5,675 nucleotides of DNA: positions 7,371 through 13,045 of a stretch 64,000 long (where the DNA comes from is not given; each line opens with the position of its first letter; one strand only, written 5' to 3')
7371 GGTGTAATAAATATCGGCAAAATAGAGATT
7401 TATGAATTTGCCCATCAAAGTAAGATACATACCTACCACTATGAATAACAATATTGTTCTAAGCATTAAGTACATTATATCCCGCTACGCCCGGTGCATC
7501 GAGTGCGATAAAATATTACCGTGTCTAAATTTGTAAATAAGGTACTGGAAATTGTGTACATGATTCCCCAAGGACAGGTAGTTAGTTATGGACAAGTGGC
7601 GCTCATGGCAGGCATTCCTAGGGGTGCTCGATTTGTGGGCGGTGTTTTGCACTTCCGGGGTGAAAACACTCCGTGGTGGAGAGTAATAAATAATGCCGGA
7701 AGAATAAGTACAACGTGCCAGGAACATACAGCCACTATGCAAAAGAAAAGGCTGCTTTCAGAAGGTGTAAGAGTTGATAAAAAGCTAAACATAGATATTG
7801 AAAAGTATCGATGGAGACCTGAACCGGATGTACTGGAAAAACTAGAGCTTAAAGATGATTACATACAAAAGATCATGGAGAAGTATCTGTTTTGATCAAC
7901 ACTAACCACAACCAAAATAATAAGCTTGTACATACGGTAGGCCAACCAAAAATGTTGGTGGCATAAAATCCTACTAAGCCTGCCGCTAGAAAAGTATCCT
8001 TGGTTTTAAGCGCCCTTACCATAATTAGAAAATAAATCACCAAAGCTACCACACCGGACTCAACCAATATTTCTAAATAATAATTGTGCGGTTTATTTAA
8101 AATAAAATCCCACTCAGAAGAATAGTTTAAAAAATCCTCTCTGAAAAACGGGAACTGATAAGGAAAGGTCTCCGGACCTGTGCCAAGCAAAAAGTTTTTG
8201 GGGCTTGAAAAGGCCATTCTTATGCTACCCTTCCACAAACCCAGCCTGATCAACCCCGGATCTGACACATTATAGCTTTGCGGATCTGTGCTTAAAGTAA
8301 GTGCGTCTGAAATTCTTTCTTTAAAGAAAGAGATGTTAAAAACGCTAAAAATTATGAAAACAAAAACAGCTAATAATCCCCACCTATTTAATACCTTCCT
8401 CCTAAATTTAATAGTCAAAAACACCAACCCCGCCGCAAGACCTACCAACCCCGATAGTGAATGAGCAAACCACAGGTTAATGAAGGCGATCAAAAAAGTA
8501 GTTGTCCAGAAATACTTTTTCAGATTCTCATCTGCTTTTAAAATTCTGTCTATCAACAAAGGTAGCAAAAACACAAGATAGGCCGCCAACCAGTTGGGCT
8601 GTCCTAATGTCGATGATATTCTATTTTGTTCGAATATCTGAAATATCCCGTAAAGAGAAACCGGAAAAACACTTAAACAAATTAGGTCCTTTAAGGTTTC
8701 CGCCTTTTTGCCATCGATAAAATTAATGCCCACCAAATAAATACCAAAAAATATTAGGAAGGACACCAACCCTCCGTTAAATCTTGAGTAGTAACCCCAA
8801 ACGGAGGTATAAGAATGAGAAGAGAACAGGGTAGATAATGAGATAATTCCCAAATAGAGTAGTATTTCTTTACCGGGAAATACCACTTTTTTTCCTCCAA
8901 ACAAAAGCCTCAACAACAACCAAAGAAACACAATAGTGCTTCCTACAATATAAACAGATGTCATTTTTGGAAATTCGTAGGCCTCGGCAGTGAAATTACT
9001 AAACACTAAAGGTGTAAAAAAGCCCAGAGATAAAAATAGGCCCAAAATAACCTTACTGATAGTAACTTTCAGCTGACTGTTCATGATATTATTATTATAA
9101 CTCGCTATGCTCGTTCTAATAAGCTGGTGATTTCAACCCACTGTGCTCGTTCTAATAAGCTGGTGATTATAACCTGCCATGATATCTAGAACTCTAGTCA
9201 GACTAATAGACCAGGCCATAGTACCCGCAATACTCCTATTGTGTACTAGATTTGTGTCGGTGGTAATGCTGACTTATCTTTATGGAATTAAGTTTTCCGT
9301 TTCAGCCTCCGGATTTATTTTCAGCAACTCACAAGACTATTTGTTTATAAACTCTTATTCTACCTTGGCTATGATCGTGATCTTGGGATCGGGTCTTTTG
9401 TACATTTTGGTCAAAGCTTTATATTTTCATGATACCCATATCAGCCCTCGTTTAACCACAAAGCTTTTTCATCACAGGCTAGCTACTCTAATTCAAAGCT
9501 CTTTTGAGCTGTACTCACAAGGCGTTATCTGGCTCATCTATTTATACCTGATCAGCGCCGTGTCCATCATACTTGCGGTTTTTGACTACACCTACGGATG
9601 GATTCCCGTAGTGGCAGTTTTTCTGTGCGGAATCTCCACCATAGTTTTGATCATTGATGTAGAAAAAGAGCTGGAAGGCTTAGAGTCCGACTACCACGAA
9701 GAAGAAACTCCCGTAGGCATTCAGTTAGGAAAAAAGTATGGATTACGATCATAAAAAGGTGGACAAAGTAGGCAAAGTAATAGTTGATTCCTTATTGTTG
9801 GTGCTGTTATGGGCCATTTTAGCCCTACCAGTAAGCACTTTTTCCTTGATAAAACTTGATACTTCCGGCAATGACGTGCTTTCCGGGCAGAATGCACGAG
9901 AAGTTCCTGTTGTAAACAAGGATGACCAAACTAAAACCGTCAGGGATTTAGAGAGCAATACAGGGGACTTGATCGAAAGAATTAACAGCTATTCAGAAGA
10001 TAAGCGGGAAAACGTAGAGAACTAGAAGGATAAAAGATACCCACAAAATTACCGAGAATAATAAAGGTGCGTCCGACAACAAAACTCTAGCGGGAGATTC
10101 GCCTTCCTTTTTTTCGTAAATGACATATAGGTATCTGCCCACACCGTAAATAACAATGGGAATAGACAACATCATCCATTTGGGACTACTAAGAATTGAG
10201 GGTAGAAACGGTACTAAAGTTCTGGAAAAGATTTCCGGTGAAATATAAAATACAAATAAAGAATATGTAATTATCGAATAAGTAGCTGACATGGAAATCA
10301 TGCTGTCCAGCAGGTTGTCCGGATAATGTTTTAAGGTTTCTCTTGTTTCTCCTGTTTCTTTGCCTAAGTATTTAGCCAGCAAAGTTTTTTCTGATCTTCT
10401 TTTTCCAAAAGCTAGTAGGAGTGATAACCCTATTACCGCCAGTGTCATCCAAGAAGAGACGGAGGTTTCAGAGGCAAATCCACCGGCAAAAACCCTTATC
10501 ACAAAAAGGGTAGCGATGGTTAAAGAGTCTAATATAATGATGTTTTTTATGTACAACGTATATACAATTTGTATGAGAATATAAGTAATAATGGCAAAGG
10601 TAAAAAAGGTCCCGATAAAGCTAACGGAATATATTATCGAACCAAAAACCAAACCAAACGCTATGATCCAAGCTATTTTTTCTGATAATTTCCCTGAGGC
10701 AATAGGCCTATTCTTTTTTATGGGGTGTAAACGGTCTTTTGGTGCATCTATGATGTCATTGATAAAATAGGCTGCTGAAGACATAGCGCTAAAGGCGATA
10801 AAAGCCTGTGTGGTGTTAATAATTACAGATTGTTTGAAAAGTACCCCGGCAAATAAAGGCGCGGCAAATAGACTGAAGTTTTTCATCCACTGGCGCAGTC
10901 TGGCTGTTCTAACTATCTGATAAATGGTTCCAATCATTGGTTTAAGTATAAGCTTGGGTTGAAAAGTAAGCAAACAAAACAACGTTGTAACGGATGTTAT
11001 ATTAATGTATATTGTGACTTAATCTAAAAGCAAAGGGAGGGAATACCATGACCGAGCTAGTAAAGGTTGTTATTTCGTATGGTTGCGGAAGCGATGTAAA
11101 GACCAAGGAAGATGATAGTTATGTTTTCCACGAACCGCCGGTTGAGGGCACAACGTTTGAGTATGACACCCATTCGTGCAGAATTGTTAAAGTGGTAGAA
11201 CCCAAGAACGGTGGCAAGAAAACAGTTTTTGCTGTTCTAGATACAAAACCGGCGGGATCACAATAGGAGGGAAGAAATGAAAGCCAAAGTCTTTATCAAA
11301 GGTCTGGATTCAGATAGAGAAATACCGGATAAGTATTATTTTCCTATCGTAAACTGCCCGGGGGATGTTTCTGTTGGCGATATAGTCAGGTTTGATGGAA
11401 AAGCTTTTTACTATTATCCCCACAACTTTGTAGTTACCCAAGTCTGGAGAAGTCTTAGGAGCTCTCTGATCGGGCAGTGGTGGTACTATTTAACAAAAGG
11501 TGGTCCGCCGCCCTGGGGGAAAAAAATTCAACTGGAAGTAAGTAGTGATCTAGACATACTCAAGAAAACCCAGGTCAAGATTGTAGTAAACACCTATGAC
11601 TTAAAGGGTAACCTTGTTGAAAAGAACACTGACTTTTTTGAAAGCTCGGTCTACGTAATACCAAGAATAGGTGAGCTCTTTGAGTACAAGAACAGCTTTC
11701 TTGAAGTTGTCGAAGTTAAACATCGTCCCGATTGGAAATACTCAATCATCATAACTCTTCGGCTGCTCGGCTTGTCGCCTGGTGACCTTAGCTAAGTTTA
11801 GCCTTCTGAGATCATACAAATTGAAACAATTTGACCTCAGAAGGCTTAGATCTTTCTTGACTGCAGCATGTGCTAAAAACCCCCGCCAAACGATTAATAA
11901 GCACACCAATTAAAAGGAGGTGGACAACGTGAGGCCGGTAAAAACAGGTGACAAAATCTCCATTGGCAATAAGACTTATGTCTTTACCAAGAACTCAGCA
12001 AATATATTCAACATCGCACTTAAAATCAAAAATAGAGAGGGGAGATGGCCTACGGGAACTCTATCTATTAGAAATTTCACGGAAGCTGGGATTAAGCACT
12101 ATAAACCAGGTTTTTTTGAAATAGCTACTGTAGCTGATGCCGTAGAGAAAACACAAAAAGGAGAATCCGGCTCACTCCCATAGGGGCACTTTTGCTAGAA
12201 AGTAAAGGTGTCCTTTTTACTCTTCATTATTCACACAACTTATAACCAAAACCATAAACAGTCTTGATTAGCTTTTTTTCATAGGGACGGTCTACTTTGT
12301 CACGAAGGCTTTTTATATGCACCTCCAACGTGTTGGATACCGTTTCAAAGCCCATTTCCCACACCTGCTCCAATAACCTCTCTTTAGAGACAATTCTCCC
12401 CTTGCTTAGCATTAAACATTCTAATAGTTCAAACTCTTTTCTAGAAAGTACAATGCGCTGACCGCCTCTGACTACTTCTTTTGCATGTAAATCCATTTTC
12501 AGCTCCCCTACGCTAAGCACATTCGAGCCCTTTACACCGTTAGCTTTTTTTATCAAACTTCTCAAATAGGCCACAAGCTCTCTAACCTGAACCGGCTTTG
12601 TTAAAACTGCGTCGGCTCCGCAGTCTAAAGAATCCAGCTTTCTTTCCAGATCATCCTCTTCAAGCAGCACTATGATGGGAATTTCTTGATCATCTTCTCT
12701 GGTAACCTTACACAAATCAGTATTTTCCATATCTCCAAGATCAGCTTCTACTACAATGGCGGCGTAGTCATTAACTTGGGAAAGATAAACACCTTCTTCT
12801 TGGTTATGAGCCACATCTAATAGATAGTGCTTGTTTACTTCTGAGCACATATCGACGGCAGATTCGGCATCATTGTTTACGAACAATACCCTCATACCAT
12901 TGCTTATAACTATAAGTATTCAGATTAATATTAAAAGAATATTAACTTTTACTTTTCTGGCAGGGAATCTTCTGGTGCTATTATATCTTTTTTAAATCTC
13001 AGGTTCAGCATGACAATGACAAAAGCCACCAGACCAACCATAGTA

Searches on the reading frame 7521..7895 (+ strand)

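Call 58: search_protein_families(library=pfam, proteins=[window:7521-7895:+], max_evalue=0.001)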
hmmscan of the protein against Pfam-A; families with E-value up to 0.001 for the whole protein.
window:7521-7895:+ (124 aa): 1 family
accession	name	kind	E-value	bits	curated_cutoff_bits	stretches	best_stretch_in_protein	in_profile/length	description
PF01035.26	DNA_binding_1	-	1.2e-17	64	27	1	4-83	2-81/81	6-O-methylguanine DNA methyltransferase, DNA binding domain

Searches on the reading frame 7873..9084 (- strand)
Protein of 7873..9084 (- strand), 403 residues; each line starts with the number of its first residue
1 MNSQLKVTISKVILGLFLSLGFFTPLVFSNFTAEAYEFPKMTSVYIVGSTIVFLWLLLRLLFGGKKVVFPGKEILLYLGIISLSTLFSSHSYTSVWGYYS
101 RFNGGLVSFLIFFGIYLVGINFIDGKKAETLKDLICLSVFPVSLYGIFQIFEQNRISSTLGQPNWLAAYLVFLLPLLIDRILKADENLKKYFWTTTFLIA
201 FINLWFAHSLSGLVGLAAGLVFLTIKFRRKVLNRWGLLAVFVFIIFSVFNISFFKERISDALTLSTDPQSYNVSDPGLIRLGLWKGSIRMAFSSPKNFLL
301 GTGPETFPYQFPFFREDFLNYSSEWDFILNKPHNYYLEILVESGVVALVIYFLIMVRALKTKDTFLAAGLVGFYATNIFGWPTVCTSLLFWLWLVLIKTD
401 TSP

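Call 43: find_homologous_proteins(query=window:7873-9084:-, max_evalue=1e-40)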
Query window:7873-9084:- (403 aa): 395 proteins with E <= 1e-40 among 8000 candidates; the best 120 are listed.
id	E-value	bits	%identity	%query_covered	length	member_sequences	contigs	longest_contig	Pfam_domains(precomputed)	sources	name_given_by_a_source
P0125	2.7e-260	881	100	100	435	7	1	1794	PF04932.21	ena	-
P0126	2.3e-222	756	84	100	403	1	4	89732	PF04932.21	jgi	-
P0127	5.5e-221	752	86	96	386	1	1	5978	PF04932.21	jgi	-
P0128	2.4e-220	750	86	96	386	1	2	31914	PF04932.21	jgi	-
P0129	2.7e-171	588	63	100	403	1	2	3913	PF04932.21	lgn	-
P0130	1.0e-167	577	65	96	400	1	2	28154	PF04932.21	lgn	-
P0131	5.3e-166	571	63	100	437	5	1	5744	PF04932.21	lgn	-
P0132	4.9e-156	538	61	99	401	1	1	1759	PF04932.21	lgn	-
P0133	2.4e-151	523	63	89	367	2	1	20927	PF04932.21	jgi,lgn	-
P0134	6.8e-151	521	58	100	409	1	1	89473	PF04932.21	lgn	-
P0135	2.3e-149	516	60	100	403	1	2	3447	PF04932.21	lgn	-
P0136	2.9e-149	516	58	99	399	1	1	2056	PF04932.21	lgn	-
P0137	3.1e-146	506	57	98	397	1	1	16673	PF04932.21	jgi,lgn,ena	-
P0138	6.3e-141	488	59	98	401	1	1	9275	PF04932.21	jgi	jgi:O-antigen ligase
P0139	1.1e-139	484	60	89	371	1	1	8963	PF04932.21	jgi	-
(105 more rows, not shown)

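Call 44: find_encoding_contigs(protein=P0126, flank=2500, max_places=4)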
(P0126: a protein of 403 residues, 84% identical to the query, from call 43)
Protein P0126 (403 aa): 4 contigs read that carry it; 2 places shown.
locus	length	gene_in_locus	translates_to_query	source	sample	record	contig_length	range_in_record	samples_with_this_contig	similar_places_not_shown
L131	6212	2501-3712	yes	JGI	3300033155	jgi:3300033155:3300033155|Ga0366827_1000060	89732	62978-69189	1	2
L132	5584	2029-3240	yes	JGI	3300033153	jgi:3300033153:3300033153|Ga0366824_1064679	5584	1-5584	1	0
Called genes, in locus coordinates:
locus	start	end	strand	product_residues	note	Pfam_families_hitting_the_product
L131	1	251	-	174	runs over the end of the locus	-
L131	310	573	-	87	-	-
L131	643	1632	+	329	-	PF01040:UbiA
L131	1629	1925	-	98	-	-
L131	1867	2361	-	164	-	-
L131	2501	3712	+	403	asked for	PF04932:Wzy_C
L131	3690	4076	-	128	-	PF01035:DNA_binding_1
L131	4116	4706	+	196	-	-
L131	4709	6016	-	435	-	PF22820:TcaA_3rd_4th (faint), PF08308:PEGA, PF08239:SH3_3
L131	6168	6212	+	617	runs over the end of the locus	PF01411:tRNA-synt_2c, PF07973:tRNA_SAD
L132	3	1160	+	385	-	?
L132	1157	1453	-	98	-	-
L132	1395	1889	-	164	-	-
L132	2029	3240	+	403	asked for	PF04932:Wzy_C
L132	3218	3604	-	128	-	PF01035:DNA_binding_1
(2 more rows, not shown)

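Call 45: find_encoding_contigs(protein=P0128, flank=2500, max_places=4)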
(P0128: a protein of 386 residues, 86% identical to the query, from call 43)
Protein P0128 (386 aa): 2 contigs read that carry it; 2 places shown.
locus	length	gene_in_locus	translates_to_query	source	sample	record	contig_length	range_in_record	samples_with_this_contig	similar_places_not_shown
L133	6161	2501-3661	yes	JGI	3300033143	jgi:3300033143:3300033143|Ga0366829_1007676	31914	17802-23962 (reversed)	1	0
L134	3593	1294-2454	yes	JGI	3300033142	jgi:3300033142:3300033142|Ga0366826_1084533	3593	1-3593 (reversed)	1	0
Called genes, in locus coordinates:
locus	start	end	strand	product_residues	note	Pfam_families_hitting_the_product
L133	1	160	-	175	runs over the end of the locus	-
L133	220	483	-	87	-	-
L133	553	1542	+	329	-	PF01040:UbiA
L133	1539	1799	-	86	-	-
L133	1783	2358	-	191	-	-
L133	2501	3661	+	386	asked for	PF04932:Wzy_C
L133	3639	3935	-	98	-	PF01035:DNA_binding_1 (faint)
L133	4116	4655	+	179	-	-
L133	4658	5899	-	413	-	PF22820:TcaA_3rd_4th (faint), PF08308:PEGA, PF08239:SH3_3 (weak)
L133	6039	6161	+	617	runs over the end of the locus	PF01411:tRNA-synt_2c, PF07973:tRNA_SAD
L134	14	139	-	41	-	-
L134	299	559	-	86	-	-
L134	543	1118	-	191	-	-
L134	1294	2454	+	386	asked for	PF04932:Wzy_C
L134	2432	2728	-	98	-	PF01035:DNA_binding_1 (faint)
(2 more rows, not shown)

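Call 46: find_encoding_contigs(protein=P0125, flank=2500, max_places=6)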
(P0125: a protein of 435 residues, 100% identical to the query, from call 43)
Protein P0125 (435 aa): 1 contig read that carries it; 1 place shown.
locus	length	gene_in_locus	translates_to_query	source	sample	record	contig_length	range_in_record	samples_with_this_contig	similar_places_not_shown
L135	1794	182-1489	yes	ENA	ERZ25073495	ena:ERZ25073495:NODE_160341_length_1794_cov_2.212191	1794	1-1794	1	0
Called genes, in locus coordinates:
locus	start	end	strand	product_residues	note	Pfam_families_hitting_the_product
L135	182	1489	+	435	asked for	PF04932:Wzy_C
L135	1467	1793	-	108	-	?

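Call 54: find_encoding_contigs(protein=P0130, flank=2500, max_places=3)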
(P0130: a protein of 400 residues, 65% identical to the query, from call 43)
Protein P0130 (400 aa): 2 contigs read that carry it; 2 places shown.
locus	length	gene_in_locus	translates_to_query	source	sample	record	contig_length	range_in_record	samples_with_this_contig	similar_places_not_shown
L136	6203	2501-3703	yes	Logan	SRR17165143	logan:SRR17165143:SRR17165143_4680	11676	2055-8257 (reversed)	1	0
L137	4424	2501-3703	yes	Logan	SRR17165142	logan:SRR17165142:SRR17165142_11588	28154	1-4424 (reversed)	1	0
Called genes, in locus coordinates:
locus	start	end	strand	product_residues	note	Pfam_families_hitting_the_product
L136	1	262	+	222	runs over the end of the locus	PF00072:Response_reg, PF00486:Trans_reg_C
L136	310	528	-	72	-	-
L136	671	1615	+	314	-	PF01040:UbiA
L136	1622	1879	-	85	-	-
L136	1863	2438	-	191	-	-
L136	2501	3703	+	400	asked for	PF04932:Wzy_C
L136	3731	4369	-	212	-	-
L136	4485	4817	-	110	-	PF01035:DNA_binding_1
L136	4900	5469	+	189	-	-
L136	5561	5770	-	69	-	-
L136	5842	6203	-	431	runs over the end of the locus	PF08308:PEGA, PF08239:SH3_3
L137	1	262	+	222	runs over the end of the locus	PF00072:Response_reg, PF00486:Trans_reg_C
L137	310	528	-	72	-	-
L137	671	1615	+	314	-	PF01040:UbiA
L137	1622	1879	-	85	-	-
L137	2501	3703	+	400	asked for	PF04932:Wzy_C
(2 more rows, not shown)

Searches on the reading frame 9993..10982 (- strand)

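Call 58: search_protein_families(library=pfam, proteins=[window:9993-10982:-], max_evalue=0.001)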
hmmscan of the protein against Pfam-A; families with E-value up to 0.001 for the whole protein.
window:9993-10982:- (329 aa): 1 family
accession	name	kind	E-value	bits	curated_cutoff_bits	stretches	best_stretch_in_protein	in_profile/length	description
PF01040.23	UbiA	-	8.1e-21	74.9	34.2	1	41-189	3-151/250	UbiA prenyltransferase family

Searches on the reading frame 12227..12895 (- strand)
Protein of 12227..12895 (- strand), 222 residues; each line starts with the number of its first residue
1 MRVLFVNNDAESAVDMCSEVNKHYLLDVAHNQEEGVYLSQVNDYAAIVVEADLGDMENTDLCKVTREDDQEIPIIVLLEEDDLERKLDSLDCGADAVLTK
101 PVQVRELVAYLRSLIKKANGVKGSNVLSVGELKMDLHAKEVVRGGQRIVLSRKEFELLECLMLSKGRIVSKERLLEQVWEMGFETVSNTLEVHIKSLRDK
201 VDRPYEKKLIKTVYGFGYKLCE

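Call 59: search_protein_families(library=pfam, proteins=[window:12227-12895:-], max_evalue=0.001)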
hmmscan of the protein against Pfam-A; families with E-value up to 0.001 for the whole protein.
window:12227-12895:- (222 aa): 2 families
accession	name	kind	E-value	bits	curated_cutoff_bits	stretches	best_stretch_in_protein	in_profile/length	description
PF00486.34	Trans_reg_C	-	2.9e-26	91.8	26.2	1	145-220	1-77/77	Transcriptional regulatory protein, C terminal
PF00072.30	Response_reg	-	4.2e-09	37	30.2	1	22-111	21-110/111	Response regulator receiver domain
